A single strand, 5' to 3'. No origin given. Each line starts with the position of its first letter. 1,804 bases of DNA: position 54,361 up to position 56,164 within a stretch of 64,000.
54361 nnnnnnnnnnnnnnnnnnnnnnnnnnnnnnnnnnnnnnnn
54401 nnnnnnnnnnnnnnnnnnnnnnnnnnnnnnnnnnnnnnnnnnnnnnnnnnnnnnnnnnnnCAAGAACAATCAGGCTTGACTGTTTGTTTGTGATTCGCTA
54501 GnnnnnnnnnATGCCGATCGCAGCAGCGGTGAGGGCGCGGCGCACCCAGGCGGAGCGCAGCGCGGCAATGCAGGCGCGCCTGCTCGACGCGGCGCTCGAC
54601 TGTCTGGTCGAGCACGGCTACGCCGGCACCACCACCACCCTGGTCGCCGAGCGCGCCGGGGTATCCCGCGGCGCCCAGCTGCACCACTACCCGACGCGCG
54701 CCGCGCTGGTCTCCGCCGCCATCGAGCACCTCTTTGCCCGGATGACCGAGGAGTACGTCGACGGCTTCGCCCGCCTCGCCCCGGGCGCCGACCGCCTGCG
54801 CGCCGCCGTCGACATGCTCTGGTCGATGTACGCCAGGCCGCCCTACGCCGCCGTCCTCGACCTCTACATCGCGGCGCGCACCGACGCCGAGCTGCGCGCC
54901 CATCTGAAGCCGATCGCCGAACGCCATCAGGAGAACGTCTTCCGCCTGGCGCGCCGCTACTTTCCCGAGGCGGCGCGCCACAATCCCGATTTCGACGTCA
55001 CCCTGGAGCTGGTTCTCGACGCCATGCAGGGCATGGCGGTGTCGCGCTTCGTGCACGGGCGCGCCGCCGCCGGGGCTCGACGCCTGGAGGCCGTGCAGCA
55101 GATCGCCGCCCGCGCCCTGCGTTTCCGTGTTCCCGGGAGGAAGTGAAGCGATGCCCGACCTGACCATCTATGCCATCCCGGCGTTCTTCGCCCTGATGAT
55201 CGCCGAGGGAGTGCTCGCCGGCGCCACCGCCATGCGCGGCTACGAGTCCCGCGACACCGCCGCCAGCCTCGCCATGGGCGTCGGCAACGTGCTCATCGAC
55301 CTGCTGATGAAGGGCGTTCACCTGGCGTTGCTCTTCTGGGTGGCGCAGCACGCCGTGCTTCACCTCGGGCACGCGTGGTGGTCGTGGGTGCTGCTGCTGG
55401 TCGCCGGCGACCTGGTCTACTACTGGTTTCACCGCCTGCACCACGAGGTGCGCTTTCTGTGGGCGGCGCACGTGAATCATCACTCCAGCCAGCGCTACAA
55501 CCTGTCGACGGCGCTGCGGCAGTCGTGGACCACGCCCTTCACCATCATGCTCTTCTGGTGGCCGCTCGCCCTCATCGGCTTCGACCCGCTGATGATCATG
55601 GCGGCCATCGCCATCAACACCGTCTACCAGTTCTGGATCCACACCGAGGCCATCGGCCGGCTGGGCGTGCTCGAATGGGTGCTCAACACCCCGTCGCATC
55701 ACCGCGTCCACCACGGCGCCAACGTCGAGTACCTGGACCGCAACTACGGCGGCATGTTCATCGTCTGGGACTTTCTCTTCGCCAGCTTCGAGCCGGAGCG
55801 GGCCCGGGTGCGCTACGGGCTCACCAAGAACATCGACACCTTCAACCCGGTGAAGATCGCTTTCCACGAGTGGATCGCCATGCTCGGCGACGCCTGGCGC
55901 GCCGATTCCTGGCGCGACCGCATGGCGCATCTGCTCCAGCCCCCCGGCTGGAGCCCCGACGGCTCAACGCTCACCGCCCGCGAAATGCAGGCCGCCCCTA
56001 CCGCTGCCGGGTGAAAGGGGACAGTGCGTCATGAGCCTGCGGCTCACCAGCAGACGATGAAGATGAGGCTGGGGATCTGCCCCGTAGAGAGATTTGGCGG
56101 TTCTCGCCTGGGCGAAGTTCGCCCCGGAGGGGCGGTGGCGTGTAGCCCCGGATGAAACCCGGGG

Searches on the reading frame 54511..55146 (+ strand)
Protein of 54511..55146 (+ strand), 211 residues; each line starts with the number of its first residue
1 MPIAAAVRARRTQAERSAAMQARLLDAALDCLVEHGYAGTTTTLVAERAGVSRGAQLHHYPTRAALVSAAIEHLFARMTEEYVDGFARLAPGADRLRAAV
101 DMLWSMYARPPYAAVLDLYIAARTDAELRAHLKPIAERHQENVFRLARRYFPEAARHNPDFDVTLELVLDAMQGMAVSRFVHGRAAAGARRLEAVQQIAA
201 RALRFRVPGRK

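Call 35: search_protein_families(library=pfam, proteins=[window:54511-55146:+], max_evalue=0.001)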
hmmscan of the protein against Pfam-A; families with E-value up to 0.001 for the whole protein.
window:54511-55146:+ (211 aa): 1 family
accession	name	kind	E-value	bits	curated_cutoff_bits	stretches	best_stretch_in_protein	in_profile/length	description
PF00440.29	TetR_N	-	6.1e-12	45.6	24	1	24-70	1-47/47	Bacterial regulatory proteins, tetR family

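Call 92: list_cluster_members(proteins=[L107:9393-10820:+, window:54511-55146:+, window:59794-61071:+, window:61080-62057:-, window:11271-12335:+, window:12829-14262:-, window:14492-14968:+, window:51411-52088:-, window:8331-9080:+, window:9912-10397:-])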
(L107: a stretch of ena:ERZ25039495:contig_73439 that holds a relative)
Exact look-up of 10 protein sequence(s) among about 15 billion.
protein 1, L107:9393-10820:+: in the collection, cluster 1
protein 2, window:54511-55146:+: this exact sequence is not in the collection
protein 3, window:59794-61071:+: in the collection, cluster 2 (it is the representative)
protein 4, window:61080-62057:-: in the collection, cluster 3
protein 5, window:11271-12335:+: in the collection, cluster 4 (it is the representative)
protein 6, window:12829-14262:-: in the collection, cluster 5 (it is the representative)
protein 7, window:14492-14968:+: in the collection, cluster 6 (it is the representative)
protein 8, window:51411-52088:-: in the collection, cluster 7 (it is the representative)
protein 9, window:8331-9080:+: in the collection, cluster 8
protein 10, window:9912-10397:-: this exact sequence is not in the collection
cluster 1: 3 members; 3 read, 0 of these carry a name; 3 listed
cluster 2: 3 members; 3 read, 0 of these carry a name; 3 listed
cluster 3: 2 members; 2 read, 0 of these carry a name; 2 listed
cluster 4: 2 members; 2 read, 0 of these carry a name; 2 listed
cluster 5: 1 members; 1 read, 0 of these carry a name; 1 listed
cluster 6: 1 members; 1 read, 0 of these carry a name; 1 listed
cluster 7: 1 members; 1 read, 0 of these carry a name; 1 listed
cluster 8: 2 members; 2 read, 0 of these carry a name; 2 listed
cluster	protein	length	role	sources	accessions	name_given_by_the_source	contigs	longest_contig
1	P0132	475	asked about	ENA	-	-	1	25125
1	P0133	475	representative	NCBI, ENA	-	-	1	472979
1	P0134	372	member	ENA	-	-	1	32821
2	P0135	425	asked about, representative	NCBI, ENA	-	-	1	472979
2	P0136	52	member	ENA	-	-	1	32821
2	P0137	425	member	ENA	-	-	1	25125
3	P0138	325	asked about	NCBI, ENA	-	-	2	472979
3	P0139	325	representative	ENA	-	-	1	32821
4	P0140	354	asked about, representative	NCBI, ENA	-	-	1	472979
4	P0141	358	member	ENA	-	-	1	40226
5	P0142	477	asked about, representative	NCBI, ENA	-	-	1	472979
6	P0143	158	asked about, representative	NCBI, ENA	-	-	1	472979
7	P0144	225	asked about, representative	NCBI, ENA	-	-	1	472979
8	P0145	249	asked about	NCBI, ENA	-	-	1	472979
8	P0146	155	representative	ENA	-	-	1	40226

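Call 97: search_protein_families(library=pfam, proteins=[L108:4511-5551:+, L108:3462-4514:+, L109:4139-4789:+, L109:5632-5997:+, L109:6330-6944:+], max_evalue=0.01)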
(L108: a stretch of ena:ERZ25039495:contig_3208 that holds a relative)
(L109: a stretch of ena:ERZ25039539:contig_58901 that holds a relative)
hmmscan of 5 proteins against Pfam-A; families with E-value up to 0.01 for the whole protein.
L108:4511-5551:+ (346 aa): 1 family
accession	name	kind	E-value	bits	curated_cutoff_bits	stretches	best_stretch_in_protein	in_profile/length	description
PF01790.23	LGT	-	9.9e-05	22.2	24.9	1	50-288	10-238/240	Prolipoprotein diacylglyceryl transferase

L108:3462-4514:+ (350 aa): 1 family
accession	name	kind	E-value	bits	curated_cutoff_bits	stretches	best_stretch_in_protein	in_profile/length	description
PF02666.20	PS_Dcarbxylase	-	2e-32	112.9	22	1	107-310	4-186/198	Phosphatidylserine decarboxylase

L109:4139-4789:+ (216 aa): 0 families

L109:5632-5997:+ (121 aa): 0 families

L109:6330-6944:+ (204 aa): 0 families

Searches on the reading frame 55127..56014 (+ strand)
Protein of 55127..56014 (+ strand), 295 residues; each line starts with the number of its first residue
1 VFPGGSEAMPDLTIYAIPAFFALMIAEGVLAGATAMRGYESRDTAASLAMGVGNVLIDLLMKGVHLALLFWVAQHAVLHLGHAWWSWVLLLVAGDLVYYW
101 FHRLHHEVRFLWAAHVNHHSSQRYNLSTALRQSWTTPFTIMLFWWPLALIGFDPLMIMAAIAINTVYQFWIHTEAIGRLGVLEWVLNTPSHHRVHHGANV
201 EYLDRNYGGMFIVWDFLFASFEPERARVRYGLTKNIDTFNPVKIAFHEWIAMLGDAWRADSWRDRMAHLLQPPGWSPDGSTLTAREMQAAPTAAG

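Call 35: search_protein_families(library=pfam, proteins=[window:55127-56014:+], max_evalue=0.001)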
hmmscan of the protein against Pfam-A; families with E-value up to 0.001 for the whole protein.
window:55127-56014:+ (295 aa): 1 family
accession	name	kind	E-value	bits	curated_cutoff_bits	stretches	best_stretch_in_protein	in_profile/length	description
PF04116.19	FA_hydroxylase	-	3.1e-28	99.2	31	1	87-219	1-131/132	Fatty acid hydroxylase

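Call 97: search_protein_families(library=pfam, proteins=[L108:4511-5551:+, L108:3462-4514:+, L109:4139-4789:+, L109:5632-5997:+, L109:6330-6944:+], max_evalue=0.01)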
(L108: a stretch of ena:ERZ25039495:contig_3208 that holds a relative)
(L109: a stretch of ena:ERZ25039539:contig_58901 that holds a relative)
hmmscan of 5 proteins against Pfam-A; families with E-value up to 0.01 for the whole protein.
L108:4511-5551:+ (346 aa): 1 family
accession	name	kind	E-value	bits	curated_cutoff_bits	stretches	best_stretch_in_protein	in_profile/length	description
PF01790.23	LGT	-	9.9e-05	22.2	24.9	1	50-288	10-238/240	Prolipoprotein diacylglyceryl transferase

L108:3462-4514:+ (350 aa): 1 family
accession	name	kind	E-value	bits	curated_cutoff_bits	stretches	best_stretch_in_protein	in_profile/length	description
PF02666.20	PS_Dcarbxylase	-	2e-32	112.9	22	1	107-310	4-186/198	Phosphatidylserine decarboxylase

L109:4139-4789:+ (216 aa): 0 families

L109:5632-5997:+ (121 aa): 0 families

L109:6330-6944:+ (204 aa): 0 families
